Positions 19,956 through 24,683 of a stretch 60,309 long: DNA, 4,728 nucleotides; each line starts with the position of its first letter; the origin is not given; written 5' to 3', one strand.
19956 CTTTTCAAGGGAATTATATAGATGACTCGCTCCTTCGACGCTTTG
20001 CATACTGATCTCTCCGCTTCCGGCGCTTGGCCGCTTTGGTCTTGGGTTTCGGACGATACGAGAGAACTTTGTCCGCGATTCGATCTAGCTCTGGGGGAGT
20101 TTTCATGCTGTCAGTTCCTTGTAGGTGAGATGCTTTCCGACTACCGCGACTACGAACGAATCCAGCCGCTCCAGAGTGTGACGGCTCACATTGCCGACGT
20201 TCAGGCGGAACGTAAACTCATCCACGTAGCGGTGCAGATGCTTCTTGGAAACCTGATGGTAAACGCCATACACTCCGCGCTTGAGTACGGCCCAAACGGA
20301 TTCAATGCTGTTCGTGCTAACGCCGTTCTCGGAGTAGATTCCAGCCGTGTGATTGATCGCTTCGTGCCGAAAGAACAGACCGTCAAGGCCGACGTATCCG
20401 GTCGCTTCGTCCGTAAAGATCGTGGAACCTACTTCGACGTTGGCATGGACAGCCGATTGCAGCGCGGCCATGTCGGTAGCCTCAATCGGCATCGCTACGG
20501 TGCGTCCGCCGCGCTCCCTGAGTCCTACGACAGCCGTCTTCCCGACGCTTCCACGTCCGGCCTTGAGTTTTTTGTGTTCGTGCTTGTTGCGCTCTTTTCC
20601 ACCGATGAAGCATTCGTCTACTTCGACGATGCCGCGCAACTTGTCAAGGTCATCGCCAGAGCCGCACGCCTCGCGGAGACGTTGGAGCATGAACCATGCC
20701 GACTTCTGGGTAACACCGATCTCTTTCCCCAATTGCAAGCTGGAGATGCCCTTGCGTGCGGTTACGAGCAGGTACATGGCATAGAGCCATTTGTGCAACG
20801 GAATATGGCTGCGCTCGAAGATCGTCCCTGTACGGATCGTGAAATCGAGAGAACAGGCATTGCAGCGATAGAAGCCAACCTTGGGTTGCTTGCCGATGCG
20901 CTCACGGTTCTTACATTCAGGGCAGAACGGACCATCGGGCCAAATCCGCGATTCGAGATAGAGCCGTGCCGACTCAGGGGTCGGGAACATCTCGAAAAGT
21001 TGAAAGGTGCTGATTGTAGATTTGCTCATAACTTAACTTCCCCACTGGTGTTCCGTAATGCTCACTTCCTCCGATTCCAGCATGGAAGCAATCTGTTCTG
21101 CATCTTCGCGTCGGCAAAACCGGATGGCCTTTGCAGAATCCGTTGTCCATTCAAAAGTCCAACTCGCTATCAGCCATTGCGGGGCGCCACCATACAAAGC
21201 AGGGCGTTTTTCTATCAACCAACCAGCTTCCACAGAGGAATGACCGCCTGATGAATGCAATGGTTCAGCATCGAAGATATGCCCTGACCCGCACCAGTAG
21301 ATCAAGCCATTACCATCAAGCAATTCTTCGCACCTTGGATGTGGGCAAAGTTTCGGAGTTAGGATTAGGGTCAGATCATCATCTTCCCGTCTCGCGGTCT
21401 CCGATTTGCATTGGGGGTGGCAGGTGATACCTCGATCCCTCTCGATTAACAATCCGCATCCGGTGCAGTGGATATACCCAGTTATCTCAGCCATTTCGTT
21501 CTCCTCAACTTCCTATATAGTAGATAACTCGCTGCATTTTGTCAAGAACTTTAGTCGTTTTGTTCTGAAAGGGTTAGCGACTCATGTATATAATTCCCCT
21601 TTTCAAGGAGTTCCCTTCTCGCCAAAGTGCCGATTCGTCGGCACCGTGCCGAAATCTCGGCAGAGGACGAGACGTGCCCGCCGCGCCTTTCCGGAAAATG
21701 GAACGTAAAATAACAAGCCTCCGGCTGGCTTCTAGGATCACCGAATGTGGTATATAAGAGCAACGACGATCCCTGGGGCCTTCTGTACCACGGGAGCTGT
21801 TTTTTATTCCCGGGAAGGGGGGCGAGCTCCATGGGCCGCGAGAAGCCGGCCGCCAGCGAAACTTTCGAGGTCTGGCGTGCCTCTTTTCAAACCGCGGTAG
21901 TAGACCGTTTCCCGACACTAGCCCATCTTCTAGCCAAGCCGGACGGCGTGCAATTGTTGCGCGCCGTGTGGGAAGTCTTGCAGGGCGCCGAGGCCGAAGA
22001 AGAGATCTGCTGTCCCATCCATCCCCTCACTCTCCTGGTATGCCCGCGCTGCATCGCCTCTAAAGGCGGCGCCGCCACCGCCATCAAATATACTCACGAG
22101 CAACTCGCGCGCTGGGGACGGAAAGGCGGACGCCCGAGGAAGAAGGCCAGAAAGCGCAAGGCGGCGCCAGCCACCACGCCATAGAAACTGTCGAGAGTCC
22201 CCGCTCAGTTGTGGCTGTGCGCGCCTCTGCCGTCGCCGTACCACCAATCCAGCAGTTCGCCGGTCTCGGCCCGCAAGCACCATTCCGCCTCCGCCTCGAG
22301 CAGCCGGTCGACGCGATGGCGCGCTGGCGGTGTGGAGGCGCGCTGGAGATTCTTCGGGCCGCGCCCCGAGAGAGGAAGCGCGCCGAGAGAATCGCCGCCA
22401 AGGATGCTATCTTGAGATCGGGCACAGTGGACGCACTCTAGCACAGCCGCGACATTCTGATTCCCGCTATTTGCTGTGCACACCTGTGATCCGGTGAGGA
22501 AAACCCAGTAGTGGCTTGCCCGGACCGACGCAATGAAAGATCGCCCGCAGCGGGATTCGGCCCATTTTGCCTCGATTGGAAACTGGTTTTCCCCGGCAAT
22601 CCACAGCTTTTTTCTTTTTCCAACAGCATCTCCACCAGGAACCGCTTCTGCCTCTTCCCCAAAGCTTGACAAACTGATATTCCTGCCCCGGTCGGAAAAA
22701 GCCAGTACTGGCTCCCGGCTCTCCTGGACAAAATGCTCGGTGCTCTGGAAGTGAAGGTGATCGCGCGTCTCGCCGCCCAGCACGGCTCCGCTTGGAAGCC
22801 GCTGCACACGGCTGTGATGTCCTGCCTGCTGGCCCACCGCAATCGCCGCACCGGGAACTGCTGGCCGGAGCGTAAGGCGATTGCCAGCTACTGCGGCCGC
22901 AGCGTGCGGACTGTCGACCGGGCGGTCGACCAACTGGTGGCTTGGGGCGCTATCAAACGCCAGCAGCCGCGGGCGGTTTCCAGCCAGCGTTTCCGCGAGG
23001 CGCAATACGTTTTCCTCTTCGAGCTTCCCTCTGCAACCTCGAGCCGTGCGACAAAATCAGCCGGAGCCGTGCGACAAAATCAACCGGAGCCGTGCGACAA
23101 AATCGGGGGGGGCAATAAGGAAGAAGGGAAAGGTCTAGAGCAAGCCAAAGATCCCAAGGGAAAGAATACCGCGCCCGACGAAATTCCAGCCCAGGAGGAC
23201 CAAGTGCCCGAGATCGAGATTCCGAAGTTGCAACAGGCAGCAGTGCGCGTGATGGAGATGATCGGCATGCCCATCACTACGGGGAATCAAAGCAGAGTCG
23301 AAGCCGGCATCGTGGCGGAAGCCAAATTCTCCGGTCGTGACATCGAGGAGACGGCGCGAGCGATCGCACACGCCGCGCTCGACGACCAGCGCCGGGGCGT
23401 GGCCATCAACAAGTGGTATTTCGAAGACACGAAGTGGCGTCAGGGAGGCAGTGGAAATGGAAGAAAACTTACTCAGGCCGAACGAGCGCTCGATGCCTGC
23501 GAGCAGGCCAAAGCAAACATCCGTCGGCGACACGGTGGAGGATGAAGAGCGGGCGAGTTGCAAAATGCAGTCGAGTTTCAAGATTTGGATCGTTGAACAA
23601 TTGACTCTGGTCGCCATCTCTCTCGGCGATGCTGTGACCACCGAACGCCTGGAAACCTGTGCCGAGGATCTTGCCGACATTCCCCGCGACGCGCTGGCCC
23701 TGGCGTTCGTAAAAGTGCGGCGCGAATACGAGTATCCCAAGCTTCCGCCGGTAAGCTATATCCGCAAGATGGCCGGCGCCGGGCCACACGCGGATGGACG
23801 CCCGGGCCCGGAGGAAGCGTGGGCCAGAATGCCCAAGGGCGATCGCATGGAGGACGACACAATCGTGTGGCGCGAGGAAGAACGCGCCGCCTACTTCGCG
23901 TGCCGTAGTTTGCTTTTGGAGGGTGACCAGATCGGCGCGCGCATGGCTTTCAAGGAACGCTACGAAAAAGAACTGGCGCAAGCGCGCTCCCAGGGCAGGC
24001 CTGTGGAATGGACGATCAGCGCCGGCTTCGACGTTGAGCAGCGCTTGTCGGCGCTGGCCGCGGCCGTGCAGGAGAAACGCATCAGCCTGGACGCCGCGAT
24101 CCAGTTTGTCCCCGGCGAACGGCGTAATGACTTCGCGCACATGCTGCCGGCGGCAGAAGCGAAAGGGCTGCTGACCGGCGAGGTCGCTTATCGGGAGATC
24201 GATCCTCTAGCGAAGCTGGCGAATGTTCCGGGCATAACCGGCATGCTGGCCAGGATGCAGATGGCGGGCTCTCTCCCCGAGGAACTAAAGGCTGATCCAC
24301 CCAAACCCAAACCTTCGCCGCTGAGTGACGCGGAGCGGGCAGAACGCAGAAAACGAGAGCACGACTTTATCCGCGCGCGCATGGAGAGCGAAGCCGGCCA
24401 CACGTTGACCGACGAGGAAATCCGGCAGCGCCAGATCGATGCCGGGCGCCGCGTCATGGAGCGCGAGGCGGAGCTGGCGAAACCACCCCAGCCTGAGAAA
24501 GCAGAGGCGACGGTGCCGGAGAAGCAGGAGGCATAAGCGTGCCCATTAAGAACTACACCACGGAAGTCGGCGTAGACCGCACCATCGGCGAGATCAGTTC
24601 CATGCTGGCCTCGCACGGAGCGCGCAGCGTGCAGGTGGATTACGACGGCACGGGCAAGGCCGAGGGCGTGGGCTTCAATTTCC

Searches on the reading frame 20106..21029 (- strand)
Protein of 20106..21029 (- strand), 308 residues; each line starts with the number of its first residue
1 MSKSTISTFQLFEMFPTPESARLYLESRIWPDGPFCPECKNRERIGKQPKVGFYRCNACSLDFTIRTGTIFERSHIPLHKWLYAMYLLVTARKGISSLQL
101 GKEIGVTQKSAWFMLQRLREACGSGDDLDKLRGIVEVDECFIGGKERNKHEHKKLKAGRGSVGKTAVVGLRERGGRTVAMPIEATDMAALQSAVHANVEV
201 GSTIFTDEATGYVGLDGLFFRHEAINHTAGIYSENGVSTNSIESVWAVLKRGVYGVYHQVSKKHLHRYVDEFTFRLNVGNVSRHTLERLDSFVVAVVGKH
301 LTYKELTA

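Call 11: search_protein_families(library=pfam, proteins=[window:20106-21029:-], max_evalue=0.01)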
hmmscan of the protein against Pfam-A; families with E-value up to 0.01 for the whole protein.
window:20106-21029:- (308 aa): 2 families
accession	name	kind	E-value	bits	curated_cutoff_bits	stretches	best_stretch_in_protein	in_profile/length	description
PF12762.13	DDE_Tnp_IS1595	-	1.6e-42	145.5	27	1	130-277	1-153/153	ISXO2-like transposase domain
PF12760.12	Zn_ribbon_IS1595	-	9.9e-08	32.3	25.4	1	17-60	2-44/46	Transposase zinc-ribbon domain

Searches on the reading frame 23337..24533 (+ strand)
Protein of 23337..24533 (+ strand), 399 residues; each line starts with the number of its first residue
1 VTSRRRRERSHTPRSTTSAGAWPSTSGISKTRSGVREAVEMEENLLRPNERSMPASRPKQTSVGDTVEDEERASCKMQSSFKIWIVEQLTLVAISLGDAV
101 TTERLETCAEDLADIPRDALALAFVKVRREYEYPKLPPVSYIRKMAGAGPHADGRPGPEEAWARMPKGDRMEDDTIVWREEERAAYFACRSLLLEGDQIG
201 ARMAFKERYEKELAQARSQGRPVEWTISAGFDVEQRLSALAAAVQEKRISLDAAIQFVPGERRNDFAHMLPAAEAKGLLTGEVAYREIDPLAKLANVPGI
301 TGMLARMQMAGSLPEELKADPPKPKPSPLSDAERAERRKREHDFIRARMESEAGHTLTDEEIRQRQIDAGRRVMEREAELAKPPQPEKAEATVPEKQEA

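Call 10: search_protein_families(library=pfam, proteins=[window:23337-24533:+], max_evalue=0.01)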
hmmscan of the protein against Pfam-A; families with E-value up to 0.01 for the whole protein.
window:23337-24533:+ (399 aa): 0 families

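Call 12: search_protein_families(library=phrogs, proteins=[window:23337-24533:+], max_evalue=0.01)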
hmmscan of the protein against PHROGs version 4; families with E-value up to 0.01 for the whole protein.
window:23337-24533:+ (399 aa): 2 families
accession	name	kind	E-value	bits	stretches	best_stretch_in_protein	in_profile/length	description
phrog_6028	-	unknown function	1.4e-37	130.6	1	78-361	3-253/265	-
phrog_1524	-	unknown function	8.9e-06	26.7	1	156-235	87-159/252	-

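Call 62: search_solved_structures(query=window:23337-24533:+, max_evalue=1)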
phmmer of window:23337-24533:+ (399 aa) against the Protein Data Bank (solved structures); distinct sequences matched with E-value up to 1: 1.
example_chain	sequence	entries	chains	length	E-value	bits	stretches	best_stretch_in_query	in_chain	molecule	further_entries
1r5m_A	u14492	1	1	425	0.87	11.9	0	66-101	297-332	SIR4-interacting protein SIF2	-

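Call 68: search_protein_families(library=ncbifam, max_evalue=0.01, proteins=[window:23337-24533:+])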
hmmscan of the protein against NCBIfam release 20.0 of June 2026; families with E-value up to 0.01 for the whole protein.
window:23337-24533:+ (399 aa): 0 families
